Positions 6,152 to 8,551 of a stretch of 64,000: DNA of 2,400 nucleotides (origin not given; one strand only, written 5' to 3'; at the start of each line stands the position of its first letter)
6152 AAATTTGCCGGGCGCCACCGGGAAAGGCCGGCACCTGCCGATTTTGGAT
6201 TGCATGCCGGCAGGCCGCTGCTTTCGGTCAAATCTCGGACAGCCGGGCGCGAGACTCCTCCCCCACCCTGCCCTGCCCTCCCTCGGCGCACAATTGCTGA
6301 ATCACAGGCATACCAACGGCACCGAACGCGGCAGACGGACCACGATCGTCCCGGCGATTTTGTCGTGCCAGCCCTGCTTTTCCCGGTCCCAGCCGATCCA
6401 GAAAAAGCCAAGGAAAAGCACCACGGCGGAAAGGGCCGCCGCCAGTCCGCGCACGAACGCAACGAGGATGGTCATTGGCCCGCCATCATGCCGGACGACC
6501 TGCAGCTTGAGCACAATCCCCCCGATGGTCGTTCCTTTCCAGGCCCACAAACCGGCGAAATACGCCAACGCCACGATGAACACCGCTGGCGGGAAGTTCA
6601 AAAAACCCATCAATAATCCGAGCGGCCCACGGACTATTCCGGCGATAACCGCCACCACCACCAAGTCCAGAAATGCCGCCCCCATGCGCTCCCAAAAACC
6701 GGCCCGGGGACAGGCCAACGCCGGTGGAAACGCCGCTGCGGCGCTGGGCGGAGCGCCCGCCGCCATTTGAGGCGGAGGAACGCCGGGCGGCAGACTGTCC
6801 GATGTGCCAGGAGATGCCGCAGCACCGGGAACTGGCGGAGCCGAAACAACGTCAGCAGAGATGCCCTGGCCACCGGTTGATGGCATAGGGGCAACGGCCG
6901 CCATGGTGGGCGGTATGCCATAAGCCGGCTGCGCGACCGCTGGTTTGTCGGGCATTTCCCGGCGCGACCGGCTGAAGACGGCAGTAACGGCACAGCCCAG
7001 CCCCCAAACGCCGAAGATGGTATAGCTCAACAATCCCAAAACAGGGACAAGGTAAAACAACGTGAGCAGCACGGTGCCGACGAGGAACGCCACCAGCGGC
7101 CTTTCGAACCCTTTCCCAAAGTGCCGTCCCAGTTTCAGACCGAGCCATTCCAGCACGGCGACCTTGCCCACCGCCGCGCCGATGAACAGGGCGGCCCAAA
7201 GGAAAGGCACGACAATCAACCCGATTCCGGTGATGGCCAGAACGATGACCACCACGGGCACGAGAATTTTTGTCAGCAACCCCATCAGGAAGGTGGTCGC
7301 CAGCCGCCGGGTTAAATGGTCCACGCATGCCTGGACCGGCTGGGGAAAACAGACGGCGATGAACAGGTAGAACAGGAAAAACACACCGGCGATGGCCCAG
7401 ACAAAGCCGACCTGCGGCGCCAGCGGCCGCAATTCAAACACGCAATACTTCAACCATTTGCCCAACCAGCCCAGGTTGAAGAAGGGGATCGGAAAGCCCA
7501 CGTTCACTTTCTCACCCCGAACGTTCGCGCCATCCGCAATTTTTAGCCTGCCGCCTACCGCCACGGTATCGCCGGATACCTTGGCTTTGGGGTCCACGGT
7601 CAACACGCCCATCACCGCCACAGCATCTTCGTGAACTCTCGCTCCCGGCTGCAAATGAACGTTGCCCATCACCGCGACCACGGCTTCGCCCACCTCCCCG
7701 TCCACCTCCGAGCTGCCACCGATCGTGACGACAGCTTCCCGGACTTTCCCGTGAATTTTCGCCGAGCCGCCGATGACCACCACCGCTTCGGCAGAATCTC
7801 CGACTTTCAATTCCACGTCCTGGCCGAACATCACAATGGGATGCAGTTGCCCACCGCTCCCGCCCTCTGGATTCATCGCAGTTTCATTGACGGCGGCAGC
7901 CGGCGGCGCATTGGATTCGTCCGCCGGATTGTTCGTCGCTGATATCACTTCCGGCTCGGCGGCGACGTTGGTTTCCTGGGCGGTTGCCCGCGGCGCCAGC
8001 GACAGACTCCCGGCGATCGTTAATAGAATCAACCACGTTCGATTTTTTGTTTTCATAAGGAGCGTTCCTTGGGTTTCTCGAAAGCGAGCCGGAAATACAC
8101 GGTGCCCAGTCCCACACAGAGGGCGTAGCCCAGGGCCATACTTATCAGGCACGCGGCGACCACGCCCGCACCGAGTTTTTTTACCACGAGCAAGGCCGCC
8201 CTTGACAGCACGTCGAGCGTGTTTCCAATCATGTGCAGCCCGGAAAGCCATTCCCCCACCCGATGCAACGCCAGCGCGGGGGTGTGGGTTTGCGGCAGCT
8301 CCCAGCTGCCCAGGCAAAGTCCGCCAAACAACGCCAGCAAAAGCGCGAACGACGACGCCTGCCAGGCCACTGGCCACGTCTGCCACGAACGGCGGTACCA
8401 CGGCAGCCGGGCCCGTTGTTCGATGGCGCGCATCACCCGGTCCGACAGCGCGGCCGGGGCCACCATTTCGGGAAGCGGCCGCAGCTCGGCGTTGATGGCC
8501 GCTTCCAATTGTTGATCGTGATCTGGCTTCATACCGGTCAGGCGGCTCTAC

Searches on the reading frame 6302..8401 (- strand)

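Call 52: search_protein_families(library=pfam, proteins=[window:6302-8401:-], max_evalue=0.00001)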
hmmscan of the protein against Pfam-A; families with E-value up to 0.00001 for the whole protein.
window:6302-8401:- (699 aa): 1 family
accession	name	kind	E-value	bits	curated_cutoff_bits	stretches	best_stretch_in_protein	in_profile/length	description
PF06271.18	RDD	-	2.2e-20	73.8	24.1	1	567-684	2-137/137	RDD family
